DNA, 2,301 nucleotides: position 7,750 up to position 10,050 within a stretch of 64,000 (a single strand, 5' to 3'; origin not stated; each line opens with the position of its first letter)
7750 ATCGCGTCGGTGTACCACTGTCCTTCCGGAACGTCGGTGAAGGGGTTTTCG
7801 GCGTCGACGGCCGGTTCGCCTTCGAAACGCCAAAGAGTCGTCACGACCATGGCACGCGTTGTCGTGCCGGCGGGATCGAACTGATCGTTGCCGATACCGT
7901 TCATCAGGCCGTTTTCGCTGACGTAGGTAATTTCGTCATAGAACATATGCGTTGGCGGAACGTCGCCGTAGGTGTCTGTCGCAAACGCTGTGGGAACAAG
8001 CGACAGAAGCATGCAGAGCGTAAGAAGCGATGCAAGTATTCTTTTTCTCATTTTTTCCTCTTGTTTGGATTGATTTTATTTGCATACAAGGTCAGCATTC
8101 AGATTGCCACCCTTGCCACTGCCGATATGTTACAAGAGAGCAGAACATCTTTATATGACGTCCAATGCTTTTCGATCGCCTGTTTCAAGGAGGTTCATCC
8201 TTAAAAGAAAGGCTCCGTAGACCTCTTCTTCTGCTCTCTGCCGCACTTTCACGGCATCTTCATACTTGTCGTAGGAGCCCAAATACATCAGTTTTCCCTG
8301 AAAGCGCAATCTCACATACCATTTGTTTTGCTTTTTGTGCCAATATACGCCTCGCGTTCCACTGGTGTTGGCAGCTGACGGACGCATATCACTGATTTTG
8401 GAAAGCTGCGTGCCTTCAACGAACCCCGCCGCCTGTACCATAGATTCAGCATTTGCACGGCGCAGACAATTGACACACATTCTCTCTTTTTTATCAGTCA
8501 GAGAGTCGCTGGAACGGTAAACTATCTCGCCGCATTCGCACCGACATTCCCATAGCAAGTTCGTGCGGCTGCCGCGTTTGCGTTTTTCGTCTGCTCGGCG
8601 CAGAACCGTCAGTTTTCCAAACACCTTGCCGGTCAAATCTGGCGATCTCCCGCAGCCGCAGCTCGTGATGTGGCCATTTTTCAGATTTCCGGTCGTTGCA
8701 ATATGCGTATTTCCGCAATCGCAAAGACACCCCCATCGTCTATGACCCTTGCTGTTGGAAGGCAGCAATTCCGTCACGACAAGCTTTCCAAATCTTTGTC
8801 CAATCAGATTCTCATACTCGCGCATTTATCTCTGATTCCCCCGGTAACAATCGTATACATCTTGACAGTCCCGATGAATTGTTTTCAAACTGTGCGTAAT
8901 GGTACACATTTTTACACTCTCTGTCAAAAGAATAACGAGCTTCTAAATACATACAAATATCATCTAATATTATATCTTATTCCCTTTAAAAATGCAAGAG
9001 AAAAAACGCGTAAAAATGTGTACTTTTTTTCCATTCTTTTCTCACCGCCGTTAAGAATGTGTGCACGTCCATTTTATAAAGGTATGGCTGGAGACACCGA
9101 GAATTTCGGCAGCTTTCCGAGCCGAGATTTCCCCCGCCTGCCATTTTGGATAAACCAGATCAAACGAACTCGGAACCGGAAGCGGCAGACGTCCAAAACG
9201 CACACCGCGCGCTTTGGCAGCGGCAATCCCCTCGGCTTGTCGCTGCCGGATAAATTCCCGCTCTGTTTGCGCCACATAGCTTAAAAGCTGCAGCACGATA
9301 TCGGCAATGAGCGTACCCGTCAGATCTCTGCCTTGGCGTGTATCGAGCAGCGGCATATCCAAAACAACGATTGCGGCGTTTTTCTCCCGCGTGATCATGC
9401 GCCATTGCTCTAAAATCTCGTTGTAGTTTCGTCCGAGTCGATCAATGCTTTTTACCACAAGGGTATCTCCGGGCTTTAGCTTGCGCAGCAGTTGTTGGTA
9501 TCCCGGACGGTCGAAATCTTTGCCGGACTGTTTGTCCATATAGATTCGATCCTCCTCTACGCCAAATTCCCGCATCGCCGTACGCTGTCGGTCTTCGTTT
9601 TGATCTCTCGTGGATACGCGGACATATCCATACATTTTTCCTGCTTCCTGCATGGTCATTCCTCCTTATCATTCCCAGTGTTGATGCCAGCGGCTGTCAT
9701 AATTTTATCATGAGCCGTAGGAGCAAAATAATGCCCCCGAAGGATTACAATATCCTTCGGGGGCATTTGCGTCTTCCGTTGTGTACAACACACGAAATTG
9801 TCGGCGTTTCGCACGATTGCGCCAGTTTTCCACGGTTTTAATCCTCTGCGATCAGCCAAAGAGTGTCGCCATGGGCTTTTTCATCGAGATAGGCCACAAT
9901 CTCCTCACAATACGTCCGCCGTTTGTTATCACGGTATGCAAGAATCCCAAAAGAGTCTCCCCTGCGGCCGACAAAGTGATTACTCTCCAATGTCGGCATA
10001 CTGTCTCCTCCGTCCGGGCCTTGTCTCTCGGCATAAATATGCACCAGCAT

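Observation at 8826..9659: Candidate invertible promoter (inverton) beside a serine invertase, aimed at an AP2/Zn-ribbon gene and a giant SLH surface protein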

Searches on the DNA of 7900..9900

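Call 78: search_rna_families(source=window, start=7900, end=9900, threshold=evalue, max_evalue=1)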
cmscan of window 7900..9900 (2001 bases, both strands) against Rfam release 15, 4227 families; matches with E-value up to 1: 2.
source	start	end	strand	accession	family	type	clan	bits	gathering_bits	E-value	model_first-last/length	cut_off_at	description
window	9705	9770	+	RF00514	His_leader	Cis-reg; leader;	-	22.7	49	0.7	1-126/126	no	Histidine operon leader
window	9731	9767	+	RF03363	mir-6129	Gene; miRNA;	-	21.7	114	0.37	1-92/92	no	mir-6129 microRNA precursor family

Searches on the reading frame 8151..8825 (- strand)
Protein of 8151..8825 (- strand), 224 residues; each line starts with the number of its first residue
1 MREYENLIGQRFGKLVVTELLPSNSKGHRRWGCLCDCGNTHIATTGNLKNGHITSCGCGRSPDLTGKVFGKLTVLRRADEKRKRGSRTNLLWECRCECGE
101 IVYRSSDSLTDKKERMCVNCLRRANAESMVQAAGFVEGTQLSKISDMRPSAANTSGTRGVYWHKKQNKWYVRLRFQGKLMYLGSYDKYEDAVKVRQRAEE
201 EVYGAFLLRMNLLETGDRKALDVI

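Call 7: search_protein_families(library=pfam, proteins=[window:8151-8825:-])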
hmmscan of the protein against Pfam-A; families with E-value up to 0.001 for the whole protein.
window:8151-8825:- (224 aa): 1 family
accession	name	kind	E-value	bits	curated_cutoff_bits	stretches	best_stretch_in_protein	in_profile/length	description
PF00847.26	AP2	-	0.00036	21.2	33.3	1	156-191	2-40/54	AP2 domain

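Call 10: find_encoding_contigs(protein=window:8151-8825:-, flank=6000, max_places=10)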
Protein window:8151-8825:- (224 aa): 24 contigs read that carry it; 10 places shown.
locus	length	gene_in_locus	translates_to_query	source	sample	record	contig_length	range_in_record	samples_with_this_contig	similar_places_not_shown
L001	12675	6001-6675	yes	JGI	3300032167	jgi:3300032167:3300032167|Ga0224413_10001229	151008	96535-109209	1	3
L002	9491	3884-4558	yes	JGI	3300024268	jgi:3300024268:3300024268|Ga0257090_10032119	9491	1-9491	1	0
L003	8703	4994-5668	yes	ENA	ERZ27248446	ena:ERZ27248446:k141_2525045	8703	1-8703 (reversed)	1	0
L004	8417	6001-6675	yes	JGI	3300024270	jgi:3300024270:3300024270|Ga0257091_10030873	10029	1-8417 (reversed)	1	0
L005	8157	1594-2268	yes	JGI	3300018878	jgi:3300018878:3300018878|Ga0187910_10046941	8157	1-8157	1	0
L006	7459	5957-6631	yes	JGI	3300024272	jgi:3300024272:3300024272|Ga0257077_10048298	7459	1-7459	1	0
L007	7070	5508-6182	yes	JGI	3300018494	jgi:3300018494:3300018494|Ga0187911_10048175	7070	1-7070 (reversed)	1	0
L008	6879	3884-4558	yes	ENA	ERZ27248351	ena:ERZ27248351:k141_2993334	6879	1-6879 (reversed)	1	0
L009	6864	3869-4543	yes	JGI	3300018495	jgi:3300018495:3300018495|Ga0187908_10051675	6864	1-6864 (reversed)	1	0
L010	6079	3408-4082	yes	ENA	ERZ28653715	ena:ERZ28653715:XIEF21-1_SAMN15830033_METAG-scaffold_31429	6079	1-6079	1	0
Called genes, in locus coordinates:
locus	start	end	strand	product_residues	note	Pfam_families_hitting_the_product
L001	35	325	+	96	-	-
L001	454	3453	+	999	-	PF00005:ABC_tran, PF02687:FtsX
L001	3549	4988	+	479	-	-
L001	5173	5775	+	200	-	PF00239:Resolvase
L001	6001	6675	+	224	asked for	-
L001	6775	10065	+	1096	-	PF00395:SLH, PF09479:Flg_new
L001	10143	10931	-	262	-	PF02811:PHP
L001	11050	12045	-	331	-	PF14057:GGGtGRT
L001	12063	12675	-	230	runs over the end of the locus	-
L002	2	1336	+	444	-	?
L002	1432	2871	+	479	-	-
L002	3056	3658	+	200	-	PF00239:Resolvase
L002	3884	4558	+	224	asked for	-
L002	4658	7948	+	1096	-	PF00395:SLH, PF09479:Flg_new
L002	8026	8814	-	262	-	PF02811:PHP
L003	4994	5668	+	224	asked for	-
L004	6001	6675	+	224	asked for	-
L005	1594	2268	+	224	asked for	-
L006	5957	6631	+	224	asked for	-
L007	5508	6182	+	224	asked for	-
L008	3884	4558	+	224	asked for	-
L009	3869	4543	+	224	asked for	-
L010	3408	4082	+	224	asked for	-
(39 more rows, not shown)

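Call 23: search_protein_families(library=pfam, proteins=[window:8151-8825:-], max_evalue=1)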
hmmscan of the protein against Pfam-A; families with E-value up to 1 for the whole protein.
window:8151-8825:- (224 aa): 5 families
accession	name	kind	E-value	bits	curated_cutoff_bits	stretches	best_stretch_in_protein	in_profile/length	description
PF00847.26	AP2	-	0.00036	21.2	33.3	1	156-191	2-40/54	AP2 domain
PF05037.18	DUF669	-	0.011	16.3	21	1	99-175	53-127/138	Protein of unknown function (DUF669)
PF23948.1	ARM_5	-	0.012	14.8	27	1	155-194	261-300/419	ARM-like repeat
PF04828.22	GFA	-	0.028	14.9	24.3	1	94-141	4-49/115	Glutathione-dependent formaldehyde-activating enzyme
PF08882.16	Acetone_carb_G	-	0.045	14.4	21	0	27-52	21-46/113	Acetone carboxylase gamma subunit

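Call 24: search_protein_families(library=ncbifam, proteins=[window:8151-8825:-], max_evalue=0.01)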
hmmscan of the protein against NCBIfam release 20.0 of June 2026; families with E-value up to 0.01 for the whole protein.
window:8151-8825:- (224 aa): 0 families

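Call 25: search_protein_families(library=phrogs, proteins=[window:8151-8825:-], max_evalue=0.01)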
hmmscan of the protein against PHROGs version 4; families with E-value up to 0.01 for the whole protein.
window:8151-8825:- (224 aa): 9 families
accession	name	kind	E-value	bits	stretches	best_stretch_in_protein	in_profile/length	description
phrog_374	-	DNA, RNA and nucleotide metabolism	4e-40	139.2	3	1-61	191-252/617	HNH endonuclease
phrog_99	-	DNA, RNA and nucleotide metabolism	4.4e-18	67.1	1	151-206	209-263/383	HNH endonuclease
phrog_13470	-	DNA, RNA and nucleotide metabolism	1e-13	52.7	1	62-207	10-147/152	HNH endonuclease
phrog_4578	-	DNA, RNA and nucleotide metabolism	1.8e-13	51.5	1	144-208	56-120/130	HNH endonuclease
phrog_18493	-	unknown function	7.5e-08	33.5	2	62-122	58-113/136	-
phrog_953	-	DNA, RNA and nucleotide metabolism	4.9e-07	30.4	1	150-202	308-361/420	HNH endonuclease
phrog_22195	-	unknown function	5.2e-07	30.6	1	6-57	9-56/148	-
phrog_3593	-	DNA, RNA and nucleotide metabolism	1.7e-06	28.8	1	149-203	143-197/210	HNH endonuclease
phrog_24751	-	DNA, RNA and nucleotide metabolism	4e-06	28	1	154-199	8-53/65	HNH endonuclease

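Call 47: search_protein_families(library=pfam, alignment_id=A1, max_evalue=0.001)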
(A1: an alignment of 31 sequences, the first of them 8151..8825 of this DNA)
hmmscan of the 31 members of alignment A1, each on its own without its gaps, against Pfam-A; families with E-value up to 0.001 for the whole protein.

A. member 1, window:8151-8825:- (224 aa): 1 family
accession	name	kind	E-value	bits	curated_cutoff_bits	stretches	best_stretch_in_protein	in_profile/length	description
PF00847.26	AP2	-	0.00036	21.2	33.3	1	156-191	2-40/54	AP2 domain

B. families by the number of members that match (of 31 scanned): 30 families (the first 25 are shown)
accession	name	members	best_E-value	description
PF03457.19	HA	3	1.4e-155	Helicase associated domain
PF04851.21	ResIII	3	3.6e-11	Type III restriction enzyme, res subunit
PF00271.37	Helicase_C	3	3.6e-09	Helicase conserved C-terminal domain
PF00270.35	DEAD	3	5.5e-07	DEAD/DEAH box helicase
PF14311.12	DUF4379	2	1.1e-104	Probable Treble clef zinc finger domain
PF17802.7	SpaA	2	7.2e-47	Prealbumin-like fold domain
PF24547.1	DUF7601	2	1e-30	Domain of unknown function (DUF7601)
PF22799.2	PIR1-like_C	2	4.1e-08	Cell wall mannoprotein PIR1-like, C-terminal domain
PF18780.6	HNH_repeat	2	6.7e-08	Homing endonuclease associated repeat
PF13651.11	EcoRI_methylase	1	2.5e-121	Adenine-specific methyltransferase EcoRI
PF00375.23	SDF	1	4.4e-62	Sodium:dicarboxylate symporter family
PF13306.12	LRR_5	1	7.5e-38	BspA type Leucine rich repeat region (6 copies)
PF00395.25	SLH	1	6.7e-25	S-layer homology domain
PF10112.14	Halogen_Hydrol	1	1.4e-16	5-bromo-4-chloroindolyl phosphate hydrolysis protein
PF09479.16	Flg_new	1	2.9e-16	Listeria-Bacteroides repeat domain (List_Bact_rpt)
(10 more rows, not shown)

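Call 68: search_protein_families(library=padloc, alignment_id=A1, max_evalue=0.00001)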
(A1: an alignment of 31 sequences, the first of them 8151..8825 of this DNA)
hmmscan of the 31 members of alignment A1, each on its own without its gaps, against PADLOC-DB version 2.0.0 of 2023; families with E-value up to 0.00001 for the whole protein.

A. member 1, window:8151-8825:- (224 aa): 0 families

B. families by the number of members that match (of 31 scanned): 12 families
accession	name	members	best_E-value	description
PDLC02707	PbeA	3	4.5e-22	PbeA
PDLC03659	mREase_IV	3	5.8e-19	Type IV methyl-directed restriction enzyme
PDLC02704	PbeA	3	3.6e-18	PbeA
PDLC03658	mREase_IV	3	2.7e-16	Type IV methyl-directed restriction enzyme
PDLC02703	PbeA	3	1.1e-08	PbeA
PDLC02705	PbeA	2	4.4e-08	PbeA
PDLC03297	MTase_II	1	1.4e-89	Type II methyltransferase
PDLC03390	MTase_II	1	1e-81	Type II methyltransferase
PDLC03375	MTase_II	1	1.7e-12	Type II methyltransferase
PDLC02706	PbeA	1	1.6e-07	PbeA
PDLC01439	typeIV_DinG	1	2.1e-07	CAS-IV-A; associated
PDLC04251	PDC-M01B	1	1.6e-06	-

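Call 72: find_homologous_proteins(query=window:8151-8825:-, max_evalue=0.00001)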
Query window:8151-8825:- (224 aa): 1289 proteins with E <= 0.00001 among 1607 candidates; the best 120 are listed.
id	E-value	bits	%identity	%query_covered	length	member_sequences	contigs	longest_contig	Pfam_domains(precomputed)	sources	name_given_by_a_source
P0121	1.5e-111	389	77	95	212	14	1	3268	-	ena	-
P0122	6.0e-107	374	77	92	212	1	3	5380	-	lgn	-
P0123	8.0e-106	370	73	92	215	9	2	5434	-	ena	-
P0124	1.7e-105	369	74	94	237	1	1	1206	PF00847.27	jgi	jgi:hypothetical protein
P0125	9.6e-105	367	71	97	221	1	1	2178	-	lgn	-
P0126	2.1e-104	366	74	92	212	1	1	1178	PF00847.27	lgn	-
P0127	2.4e-104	365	74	94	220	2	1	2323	-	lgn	-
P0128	7.7e-104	364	74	92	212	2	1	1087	-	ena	-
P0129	3.6e-103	362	72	92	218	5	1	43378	-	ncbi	-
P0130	2.1e-102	359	73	94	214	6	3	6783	PF00847.27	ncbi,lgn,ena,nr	ncbi:MAG: AP2 domain-containing protein [Clostridia bacterium]|nr:AP2 domain-containing protein [Clo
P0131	1.7e-101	356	99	72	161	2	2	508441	-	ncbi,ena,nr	ncbi:MAG: hypothetical protein E7452_01910 [Ruminococcaceae bacterium]|nr:hypothetical protein [Osci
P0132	6.8e-98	344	73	87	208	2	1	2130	-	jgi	-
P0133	3.2e-95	336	55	92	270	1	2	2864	PF08882.17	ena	-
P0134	1.0e-90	321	67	95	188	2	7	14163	-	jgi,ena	-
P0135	1.6e-90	320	65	96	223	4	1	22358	-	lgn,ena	-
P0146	1.6e-86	307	63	95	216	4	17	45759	-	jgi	-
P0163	9.1e-81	288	58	94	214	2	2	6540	PF00847.27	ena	-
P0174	6.4e-80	286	59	92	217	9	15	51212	-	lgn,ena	-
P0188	1.1e-78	282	58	92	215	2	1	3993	PF00847.27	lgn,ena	-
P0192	2.7e-78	280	58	94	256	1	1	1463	PF00847.27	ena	-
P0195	8.7e-78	279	45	91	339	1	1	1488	PF00847.27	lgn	-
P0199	1.8e-77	278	58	92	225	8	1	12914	PF00847.27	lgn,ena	-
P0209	5.8e-77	276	58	92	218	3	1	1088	PF00847.27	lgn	-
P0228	2.4e-75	271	56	96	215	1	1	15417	PF00847.27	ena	-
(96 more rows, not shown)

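Call 73: find_encoding_contigs(protein=P0146, flank=4000, max_places=6)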
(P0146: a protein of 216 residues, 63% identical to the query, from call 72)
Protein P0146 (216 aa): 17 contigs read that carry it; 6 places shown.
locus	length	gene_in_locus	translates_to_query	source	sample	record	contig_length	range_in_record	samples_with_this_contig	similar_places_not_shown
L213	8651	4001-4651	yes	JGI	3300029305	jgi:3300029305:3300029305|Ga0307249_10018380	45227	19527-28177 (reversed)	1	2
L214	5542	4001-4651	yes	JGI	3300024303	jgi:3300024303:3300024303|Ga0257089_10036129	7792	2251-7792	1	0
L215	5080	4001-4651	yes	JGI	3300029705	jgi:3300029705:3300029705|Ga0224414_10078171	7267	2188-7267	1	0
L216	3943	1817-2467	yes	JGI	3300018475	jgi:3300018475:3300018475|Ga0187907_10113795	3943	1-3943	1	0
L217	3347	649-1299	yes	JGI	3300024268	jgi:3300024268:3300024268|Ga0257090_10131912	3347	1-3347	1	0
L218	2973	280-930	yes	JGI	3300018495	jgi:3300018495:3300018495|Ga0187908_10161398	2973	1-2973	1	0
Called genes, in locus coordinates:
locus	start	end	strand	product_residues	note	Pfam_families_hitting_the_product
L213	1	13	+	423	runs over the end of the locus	-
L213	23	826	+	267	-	PF06750:A24_N_bact, PF01478:Peptidase_A24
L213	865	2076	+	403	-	PF28597:T2SSF_N (weak), PF00482:T2SSF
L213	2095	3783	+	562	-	PF05157:MshEN, PF00437:T2SSE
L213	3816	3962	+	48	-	-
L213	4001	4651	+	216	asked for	-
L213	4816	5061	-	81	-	PF01228:Gly_radical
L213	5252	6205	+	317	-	PF19568:Spore_III_AA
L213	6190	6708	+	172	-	PF09548:Spore_III_AB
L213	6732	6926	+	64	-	PF06686:SpoIIIAC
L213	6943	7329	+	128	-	PF06686:SpoIIIAC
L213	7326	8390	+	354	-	PF09546:Spore_III_AE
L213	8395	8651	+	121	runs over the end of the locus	PF09581:Spore_III_AF (weak)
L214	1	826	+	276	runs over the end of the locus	PF06750:A24_N_bact, PF01478:Peptidase_A24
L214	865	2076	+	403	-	PF28597:T2SSF_N (weak), PF00482:T2SSF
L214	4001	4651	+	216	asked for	-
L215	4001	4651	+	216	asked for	-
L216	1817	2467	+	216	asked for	-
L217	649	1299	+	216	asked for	-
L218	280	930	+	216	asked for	-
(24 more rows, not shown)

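Call 74: find_encoding_contigs(protein=P0174, flank=4000, max_places=6)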
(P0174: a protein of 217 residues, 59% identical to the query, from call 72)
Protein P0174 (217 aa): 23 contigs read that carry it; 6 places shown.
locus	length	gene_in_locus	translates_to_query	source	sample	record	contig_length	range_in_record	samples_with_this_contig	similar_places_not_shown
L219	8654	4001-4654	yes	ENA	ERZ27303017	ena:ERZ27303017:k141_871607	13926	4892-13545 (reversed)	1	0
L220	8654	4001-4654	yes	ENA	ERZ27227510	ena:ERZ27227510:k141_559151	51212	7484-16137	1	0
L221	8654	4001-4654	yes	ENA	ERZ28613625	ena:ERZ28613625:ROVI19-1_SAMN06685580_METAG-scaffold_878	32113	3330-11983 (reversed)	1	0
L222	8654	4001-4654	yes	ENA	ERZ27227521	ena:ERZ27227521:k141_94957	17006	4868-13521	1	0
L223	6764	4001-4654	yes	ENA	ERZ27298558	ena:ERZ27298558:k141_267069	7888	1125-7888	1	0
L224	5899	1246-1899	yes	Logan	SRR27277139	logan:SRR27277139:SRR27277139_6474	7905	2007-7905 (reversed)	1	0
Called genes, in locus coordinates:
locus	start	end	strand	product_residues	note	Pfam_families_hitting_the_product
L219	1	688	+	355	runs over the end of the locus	?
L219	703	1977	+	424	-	PF04412:AcnX, PF28403:AcnX_2nd, PF28406:AcnX_3rd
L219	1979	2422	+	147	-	PF01989:AcnX_swivel_put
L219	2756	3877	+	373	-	PF14659:Phage_int_SAM_3, PF00589:Phage_integrase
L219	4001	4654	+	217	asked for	-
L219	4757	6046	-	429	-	PF01553:Acyltransferase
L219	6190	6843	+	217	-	PF00834:Ribul_P_3_epim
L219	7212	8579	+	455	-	PF00772:DnaB, PF13481:AAA_25, PF03796:DnaB_C, PF06745:ATPase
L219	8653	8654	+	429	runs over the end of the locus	PF01171:ATP_bind_3, PF11734:TilS_C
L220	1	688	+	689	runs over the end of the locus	PF00724:Oxidored_FMN, PF07992:Pyr_redox_2 (weak), PF00890:FAD_binding_2 (weak), PF07992:Pyr_redox_2, PF12831:FAD_oxidored, PF13450:NAD_binding_8, PF13738:Pyr_redox_3, PF00070:Pyr_redox, +5 more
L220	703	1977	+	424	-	PF04412:AcnX, PF28403:AcnX_2nd, PF28406:AcnX_3rd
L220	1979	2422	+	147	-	PF01989:AcnX_swivel_put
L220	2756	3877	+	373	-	PF14659:Phage_int_SAM_3, PF00589:Phage_integrase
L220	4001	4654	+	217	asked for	-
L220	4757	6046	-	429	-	PF01553:Acyltransferase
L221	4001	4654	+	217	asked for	-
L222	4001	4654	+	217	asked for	-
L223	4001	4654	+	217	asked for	-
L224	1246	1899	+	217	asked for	-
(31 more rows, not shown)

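Call 80: predict_structure(alignment_id=A2)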
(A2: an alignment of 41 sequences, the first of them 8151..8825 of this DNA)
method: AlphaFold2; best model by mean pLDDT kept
length: 224 residues; sequences in the alignment: 41
mean_pLDDT: 81.0   pTM: 0.42
mean pLDDT of the five models: 81.0, 80.0, 77.9, 77.0, 75.5
residues with pLDDT >= 90: 59; 70-90: 120; 50-70: 40; < 50: 5
segments of 3 or more residues with pLDDT < 50: 152-155
pLDDT, mean of each block of 10 residues (from residue 1): 79 91 86 85 90 75 81 88 78 93 88 85 77 65 64 64 92 86 92 87 82 64 52
secondary structure, 60 per line:
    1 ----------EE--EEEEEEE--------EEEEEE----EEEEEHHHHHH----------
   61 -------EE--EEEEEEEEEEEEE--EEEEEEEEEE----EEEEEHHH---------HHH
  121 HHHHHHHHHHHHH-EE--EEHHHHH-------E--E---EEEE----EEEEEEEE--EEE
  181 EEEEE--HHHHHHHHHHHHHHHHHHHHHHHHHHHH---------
elements in order: E15-21 E30-35 E40-44 H45-50 E72-84 E87-96 E101-105 H118-133 H141-145 E160-163 E168-175 E178-185 H188-215

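Call 82: fold_search(model_id=the predicted structure, library=pdb)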
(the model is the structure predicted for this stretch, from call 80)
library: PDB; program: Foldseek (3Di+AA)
matches with E <= 10: 763; with E <= 0.001: 0
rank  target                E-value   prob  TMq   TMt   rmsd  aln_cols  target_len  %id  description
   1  7wq5_A                1.5e-02  0.93  0.21  0.27  15.7       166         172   16  Crystal structure of Arabidopsis transcriptional factor WRINKLED1 with dsDNA (released 2022-08-31)
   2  9npx_D                3.7e-02  0.44  0.15  0.14  11.1       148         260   13  SARS-CoV-2 nsp1 bound to the Rhinolophus lepidus 40S ribosomal subunit (local refinement of the 40S body) (released 2025-06-11)
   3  9fi8_HR               4.1e-02  0.28  0.18  0.22  19.7       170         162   18  SSU(head) structure derived from the SSU sample of the mitoribosome from T. gondii. (released 2024-12-11)
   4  8q7z_Ad               4.6e-02  0.30  0.16  0.15  11.2       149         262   12  Structure of the G. gallus 80S non-rotated ribosome (released 2024-08-28)
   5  9hqv_Yn               4.9e-02  0.30  0.17  0.18  18.4       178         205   15  Cryo-EM structure of the small subunit of the mitochondrial ribosome from Toxoplasma gondii (released 2025-06-11)
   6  1x6o                  5.2e-02  0.23  0.14  0.19  24.6       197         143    9  Structural Analysis of Leishmania braziliensis eukaryotic initiation factor 5a (released 2004-08-24)
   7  4uje_BE               6.5e-02  0.33  0.15  0.13  11.5       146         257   12  Regulation of the mammalian elongation cycle by 40S subunit rolling: a eukaryotic-specific ribosome rearrangement (released 2014-07-16)
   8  8oj3_G                6.5e-02  0.21  0.14  0.13  11.1       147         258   12  Crystal structure of the Candida albicans 80S ribosome in complex with geneticin G418 (rotated state) (released 2024-10-09)
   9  8cd6                  7.3e-02  0.28  0.14  0.21  25.6       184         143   14  structure of HEX-1 (cyto V2) from N. crassa grown in living insect cells, diffracted at 100K and resolved using CrystFEL (released 2024-02-21)
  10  5xxu_E                7.8e-02  0.30  0.14  0.13  11.8       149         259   10  Small subunit of Toxoplasma gondii ribosome (released 2017-08-30)
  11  9cux                  8.2e-02  0.20  0.14  0.15  20.0       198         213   13  Crystal Structure of SETDB1 Tudor domain in complex with UNC100016 (released 2024-10-02)
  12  9i05_XH               8.7e-02  0.44  0.18  0.21  19.3       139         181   14  Cryo-EM structure of the large subunit of the mitochondrial ribosome from Toxoplasma gondii (released 2025-06-11)
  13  6ybw_C                8.7e-02  0.30  0.15  0.13  11.2       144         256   12  Structure of a human 48S translational initiation complex - 40S body (released 2020-09-16)
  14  6az1_E                8.7e-02  0.18  0.13  0.13  11.5       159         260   11  Cryo-EM structure of the small subunit of Leishmania ribosome bound to paromomycin (released 2017-12-06)
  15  8cd4                  9.2e-02  0.23  0.14  0.21  25.6       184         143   14  structure of HEX-1 from N. crassa crystallized in cellulo (cytosol), diffracted at 100K and resolved using CrystFEL (released 2024-02-21)
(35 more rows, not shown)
